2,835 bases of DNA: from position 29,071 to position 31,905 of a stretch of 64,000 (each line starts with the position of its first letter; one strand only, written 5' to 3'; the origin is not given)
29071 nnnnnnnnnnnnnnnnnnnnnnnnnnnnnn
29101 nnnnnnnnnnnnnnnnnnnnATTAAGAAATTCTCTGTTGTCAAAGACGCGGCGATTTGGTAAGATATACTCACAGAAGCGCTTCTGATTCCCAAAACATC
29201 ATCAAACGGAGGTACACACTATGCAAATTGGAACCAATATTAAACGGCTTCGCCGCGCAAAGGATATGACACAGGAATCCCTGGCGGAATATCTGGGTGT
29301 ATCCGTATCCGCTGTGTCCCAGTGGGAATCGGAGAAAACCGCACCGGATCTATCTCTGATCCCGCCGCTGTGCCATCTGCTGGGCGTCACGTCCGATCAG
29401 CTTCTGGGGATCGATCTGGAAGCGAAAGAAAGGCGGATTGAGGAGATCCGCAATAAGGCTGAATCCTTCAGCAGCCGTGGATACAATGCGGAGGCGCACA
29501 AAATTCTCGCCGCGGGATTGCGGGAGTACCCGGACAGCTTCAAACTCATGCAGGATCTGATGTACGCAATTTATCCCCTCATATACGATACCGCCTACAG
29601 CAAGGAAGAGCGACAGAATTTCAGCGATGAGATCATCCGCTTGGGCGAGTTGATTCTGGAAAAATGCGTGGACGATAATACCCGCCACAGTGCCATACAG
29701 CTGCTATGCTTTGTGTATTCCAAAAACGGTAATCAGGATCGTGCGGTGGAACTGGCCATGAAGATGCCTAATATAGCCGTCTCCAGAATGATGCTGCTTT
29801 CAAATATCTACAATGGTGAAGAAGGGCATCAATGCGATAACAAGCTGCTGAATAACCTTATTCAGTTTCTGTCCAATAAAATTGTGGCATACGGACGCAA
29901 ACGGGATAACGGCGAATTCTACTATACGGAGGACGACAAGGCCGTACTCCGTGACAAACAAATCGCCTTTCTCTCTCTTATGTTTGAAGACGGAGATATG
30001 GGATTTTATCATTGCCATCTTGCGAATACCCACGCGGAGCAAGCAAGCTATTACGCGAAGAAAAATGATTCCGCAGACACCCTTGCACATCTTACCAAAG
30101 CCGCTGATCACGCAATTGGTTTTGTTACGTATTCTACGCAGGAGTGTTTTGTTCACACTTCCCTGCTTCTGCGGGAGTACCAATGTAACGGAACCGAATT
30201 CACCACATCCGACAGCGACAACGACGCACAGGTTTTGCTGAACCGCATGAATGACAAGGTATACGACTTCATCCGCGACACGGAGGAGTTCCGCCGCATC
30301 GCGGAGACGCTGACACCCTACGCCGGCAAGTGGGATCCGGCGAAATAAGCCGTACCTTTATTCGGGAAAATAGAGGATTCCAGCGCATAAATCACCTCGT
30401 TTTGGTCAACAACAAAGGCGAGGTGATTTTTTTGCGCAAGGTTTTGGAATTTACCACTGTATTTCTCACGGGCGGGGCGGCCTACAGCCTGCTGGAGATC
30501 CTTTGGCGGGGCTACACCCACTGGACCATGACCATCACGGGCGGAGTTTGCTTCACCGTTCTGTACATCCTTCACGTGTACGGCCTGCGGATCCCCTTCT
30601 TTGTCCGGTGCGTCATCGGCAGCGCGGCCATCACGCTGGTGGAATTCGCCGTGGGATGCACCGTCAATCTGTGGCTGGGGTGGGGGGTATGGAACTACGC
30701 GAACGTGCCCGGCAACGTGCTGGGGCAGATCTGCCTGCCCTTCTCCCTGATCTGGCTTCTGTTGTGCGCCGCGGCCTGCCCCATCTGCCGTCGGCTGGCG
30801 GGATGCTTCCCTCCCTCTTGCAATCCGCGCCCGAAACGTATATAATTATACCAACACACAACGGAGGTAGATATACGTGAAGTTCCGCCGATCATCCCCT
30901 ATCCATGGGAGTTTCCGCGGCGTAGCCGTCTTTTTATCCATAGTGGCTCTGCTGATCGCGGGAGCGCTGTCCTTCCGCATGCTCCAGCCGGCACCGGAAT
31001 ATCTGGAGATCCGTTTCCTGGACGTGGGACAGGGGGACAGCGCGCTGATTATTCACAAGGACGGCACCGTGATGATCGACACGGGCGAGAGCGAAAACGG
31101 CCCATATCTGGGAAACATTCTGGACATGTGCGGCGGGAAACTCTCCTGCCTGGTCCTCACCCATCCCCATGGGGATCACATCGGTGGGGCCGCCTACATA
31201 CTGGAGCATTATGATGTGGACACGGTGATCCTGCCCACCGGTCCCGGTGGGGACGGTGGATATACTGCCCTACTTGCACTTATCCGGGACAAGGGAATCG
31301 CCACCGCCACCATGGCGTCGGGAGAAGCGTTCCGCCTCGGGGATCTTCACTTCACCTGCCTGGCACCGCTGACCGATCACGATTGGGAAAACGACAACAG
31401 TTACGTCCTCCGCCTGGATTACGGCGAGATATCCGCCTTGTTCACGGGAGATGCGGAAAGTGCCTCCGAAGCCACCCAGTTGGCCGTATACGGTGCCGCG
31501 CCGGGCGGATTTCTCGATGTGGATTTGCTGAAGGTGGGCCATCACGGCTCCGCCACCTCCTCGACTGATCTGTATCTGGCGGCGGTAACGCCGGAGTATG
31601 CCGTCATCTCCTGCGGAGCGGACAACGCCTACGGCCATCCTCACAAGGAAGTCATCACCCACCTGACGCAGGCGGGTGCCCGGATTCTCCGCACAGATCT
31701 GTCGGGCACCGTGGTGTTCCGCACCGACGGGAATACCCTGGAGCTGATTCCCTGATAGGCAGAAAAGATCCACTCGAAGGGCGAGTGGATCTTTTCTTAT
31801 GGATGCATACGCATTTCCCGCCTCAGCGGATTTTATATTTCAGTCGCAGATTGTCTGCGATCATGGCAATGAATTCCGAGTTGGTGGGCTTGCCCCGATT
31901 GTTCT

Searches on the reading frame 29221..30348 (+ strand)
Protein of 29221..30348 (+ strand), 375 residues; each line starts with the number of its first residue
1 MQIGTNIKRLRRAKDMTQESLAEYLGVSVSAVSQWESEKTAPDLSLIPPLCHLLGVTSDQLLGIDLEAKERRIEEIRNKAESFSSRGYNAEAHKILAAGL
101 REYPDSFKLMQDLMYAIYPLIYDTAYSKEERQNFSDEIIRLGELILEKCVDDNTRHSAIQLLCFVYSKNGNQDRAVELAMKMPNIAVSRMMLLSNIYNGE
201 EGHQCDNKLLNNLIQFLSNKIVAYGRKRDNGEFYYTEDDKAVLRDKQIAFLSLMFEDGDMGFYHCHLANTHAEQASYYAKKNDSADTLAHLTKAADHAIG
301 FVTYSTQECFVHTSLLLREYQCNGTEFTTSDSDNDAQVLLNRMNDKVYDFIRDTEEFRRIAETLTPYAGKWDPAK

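Call 60: search_protein_families(library=pfam, proteins=[window:29221-30348:+], max_evalue=0.0001)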
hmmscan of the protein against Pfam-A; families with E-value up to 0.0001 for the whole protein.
window:29221-30348:+ (375 aa): 4 families
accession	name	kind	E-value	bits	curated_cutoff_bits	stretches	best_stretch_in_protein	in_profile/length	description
PF01381.28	HTH_3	-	1.2e-13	51.3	23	1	7-60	1-54/55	Helix-turn-helix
PF13560.12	HTH_31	-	1.1e-08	35.7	27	1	3-60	2-60/64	Helix-turn-helix domain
PF13443.12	HTH_26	-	8e-06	26.5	22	1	6-64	1-60/63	Cro/C1-type HTH DNA-binding domain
PF12844.13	HTH_19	-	5.1e-05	23.5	30.2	0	4-62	1-59/64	Helix-turn-helix domain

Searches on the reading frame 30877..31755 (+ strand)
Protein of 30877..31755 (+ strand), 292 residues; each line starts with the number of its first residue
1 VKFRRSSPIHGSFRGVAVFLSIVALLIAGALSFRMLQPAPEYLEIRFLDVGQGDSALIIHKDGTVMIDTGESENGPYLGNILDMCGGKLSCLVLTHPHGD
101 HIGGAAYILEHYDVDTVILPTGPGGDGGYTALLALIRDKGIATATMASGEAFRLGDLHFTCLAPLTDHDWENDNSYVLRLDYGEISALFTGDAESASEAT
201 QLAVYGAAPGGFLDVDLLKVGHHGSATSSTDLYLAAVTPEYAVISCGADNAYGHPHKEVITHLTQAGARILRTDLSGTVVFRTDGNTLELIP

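Call 60: search_protein_families(library=pfam, proteins=[window:30877-31755:+], max_evalue=0.0001)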
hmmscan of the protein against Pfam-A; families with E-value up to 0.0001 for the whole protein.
window:30877-31755:+ (292 aa): 2 families
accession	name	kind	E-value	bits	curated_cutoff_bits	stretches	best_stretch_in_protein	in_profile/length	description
PF00753.33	Lactamase_B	-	2.9e-18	67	22.7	1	49-247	2-195/196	Metallo-beta-lactamase superfamily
PF12706.13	Lactamase_B_2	-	7.5e-07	29.4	27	1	88-206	30-156/200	Beta-lactamase superfamily domain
